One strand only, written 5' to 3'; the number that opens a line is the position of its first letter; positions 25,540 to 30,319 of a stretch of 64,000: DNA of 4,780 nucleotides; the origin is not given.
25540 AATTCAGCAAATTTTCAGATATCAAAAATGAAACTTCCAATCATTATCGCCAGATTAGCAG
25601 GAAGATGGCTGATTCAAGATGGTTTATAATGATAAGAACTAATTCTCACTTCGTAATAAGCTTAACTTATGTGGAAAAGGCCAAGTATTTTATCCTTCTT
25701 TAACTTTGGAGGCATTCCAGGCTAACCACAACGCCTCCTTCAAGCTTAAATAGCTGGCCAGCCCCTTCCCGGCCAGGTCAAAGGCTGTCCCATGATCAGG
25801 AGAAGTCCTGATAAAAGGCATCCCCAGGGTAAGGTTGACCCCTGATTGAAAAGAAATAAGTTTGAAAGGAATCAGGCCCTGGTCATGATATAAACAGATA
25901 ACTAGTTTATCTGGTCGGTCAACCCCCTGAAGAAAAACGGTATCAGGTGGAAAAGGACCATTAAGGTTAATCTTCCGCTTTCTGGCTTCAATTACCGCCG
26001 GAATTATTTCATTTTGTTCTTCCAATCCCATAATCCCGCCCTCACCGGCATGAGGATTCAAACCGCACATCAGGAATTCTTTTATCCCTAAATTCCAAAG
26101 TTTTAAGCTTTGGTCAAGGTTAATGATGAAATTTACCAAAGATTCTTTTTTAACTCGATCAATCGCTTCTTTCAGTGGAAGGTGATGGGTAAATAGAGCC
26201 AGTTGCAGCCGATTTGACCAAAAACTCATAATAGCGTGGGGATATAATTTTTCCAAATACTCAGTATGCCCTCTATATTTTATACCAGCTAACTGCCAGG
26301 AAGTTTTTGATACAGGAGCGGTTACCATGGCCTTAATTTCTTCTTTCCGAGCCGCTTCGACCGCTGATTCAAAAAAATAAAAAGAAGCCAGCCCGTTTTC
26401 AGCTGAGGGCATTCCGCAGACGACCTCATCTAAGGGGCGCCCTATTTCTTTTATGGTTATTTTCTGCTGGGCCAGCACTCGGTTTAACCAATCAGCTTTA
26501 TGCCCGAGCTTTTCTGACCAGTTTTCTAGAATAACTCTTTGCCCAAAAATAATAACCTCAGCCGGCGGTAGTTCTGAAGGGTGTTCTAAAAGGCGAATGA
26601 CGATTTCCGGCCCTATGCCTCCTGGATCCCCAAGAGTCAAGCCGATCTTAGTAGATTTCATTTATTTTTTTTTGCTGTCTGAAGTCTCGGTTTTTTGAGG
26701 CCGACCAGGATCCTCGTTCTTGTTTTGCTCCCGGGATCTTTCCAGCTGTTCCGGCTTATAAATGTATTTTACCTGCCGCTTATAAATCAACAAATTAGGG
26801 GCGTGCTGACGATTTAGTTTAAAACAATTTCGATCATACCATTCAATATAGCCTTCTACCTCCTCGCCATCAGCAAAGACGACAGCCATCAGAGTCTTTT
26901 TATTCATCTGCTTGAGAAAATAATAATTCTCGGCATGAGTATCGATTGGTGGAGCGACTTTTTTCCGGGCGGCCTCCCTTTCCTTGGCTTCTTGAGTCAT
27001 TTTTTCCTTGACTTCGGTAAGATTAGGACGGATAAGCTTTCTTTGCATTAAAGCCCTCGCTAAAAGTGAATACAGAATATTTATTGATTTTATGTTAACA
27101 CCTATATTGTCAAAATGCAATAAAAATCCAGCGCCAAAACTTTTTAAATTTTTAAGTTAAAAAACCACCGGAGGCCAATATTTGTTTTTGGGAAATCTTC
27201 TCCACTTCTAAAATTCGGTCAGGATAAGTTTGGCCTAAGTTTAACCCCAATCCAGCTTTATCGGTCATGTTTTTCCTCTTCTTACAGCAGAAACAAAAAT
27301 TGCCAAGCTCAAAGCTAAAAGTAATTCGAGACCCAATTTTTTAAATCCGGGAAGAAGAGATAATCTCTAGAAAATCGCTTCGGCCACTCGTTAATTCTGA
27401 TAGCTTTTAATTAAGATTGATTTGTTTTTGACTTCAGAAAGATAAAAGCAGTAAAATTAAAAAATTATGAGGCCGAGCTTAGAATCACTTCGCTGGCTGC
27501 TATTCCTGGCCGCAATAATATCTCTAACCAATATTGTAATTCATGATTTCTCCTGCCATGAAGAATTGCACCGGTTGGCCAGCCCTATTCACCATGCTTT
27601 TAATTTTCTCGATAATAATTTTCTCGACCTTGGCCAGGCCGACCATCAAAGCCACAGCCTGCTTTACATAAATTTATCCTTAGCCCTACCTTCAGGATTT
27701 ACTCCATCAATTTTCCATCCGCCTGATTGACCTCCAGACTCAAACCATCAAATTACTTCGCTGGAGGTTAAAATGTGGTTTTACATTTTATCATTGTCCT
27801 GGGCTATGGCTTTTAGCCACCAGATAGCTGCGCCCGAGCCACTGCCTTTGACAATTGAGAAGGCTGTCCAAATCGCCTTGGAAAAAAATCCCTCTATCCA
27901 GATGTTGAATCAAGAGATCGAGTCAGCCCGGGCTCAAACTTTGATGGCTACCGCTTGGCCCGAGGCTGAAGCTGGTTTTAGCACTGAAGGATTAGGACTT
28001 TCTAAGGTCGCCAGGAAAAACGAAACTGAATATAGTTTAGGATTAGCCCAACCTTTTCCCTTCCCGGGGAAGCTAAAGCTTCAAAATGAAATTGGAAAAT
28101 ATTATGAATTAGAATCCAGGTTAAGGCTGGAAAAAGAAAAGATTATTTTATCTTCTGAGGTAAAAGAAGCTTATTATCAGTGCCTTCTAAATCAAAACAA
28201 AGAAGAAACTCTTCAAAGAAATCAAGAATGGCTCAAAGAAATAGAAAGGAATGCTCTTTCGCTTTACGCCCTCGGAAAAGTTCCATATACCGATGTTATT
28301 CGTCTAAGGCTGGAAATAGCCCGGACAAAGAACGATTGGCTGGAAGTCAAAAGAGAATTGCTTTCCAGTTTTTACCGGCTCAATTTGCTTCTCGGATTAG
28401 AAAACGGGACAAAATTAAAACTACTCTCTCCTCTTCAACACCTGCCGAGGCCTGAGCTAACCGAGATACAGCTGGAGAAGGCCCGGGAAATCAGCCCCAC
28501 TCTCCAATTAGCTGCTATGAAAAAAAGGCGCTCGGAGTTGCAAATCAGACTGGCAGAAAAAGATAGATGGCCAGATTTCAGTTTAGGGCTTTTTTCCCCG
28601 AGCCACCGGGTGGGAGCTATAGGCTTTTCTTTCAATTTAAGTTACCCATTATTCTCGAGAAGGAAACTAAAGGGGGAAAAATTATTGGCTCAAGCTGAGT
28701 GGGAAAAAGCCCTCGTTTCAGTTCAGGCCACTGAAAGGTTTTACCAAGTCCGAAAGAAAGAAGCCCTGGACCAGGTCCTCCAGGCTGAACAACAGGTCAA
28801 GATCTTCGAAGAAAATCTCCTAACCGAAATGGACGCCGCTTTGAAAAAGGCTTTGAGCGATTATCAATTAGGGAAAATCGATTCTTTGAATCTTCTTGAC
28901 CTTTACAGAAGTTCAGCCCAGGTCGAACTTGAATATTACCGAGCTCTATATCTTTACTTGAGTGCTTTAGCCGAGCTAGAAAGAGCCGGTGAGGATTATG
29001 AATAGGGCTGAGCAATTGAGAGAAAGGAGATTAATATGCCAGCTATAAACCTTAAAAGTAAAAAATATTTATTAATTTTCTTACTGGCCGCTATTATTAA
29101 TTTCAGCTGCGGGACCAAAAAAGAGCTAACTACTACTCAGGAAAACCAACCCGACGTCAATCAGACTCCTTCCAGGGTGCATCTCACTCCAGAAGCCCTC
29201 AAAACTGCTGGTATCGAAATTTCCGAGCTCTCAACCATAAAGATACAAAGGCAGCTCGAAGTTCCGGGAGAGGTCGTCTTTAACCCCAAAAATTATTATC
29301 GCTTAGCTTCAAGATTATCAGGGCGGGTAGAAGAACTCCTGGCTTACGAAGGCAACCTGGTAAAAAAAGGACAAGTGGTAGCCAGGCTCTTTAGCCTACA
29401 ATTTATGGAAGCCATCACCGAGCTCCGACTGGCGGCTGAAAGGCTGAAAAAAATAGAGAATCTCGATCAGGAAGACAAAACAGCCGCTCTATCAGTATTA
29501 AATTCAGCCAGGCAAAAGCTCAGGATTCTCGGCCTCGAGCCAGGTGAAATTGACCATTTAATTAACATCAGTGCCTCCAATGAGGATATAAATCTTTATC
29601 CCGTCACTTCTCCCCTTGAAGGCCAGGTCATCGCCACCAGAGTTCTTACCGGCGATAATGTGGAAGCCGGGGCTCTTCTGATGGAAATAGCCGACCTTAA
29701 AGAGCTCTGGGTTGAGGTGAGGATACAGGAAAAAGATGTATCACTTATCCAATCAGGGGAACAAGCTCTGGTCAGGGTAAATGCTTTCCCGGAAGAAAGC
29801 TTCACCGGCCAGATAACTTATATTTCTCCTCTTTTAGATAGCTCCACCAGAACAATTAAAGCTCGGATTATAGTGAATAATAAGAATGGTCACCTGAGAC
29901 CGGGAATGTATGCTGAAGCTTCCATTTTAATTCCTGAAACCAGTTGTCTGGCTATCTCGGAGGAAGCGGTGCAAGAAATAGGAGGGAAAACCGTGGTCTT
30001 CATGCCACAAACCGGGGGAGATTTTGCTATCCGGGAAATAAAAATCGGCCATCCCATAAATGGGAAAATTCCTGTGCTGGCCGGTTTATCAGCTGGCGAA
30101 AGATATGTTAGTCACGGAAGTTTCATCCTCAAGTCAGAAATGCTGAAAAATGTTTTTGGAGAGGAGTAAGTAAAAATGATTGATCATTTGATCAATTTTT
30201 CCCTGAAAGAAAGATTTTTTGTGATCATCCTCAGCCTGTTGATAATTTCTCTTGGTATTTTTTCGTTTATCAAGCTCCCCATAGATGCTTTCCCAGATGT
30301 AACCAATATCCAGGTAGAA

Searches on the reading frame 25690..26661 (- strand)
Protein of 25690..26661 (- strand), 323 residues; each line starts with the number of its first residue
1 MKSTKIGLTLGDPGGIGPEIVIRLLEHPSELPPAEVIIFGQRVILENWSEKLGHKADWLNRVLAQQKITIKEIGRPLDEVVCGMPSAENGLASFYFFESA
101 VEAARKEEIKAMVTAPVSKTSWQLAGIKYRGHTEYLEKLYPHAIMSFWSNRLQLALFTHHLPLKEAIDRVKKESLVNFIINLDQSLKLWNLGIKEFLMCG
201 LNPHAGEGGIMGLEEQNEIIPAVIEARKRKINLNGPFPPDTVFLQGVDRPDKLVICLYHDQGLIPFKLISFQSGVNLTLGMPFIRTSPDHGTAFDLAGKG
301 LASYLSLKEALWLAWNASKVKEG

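Call 60: search_protein_families(library=pfam, proteins=[window:25690-26661:-], max_evalue=0.00001)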
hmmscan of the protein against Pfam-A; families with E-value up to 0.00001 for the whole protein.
window:25690-26661:- (323 aa): 1 family
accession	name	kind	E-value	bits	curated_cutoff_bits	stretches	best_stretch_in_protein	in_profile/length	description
PF04166.17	PdxA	-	1.1e-86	291.2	27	1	37-314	6-286/286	Pyridoxal phosphate biosynthetic protein PdxA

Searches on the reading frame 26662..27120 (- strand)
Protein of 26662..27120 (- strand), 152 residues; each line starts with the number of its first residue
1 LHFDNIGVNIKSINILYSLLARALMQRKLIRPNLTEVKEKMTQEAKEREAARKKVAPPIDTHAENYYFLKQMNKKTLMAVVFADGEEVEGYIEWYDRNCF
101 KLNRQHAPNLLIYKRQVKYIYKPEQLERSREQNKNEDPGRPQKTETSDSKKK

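Call 61: search_protein_families(library=pfam, proteins=[window:26662-27120:-], max_evalue=0.00001)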
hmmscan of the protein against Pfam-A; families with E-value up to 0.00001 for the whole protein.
window:26662-27120:- (152 aa): 1 family
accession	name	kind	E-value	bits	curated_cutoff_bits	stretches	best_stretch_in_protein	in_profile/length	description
PF21979.2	Hfq_1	-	3.8e-07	30.6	27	1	75-120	14-59/61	Hfq related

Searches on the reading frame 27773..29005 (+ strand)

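Call 61: search_protein_families(library=pfam, proteins=[window:27773-29005:+], max_evalue=0.00001)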
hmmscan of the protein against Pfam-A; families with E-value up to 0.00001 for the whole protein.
window:27773-29005:+ (410 aa): 1 family
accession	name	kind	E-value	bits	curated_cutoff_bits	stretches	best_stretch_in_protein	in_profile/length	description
PF02321.23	OEP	-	7.2e-35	120.9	22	2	29-208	2-187/187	Outer membrane efflux protein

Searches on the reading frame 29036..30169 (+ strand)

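Call 61: search_protein_families(library=pfam, proteins=[window:29036-30169:+], max_evalue=0.00001)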
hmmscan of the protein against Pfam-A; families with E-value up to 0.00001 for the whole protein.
window:29036-30169:+ (377 aa): 2 families
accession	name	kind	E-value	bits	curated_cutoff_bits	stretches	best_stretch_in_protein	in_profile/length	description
PF16576.10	HlyD_D23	-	8.7e-53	179.2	30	1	70-293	2-214/214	Barrel-sandwich domain of CusB or HlyD membrane-fusion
PF13437.12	HlyD_3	-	1.2e-19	71.5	22.2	1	190-290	2-106/106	HlyD family secretion protein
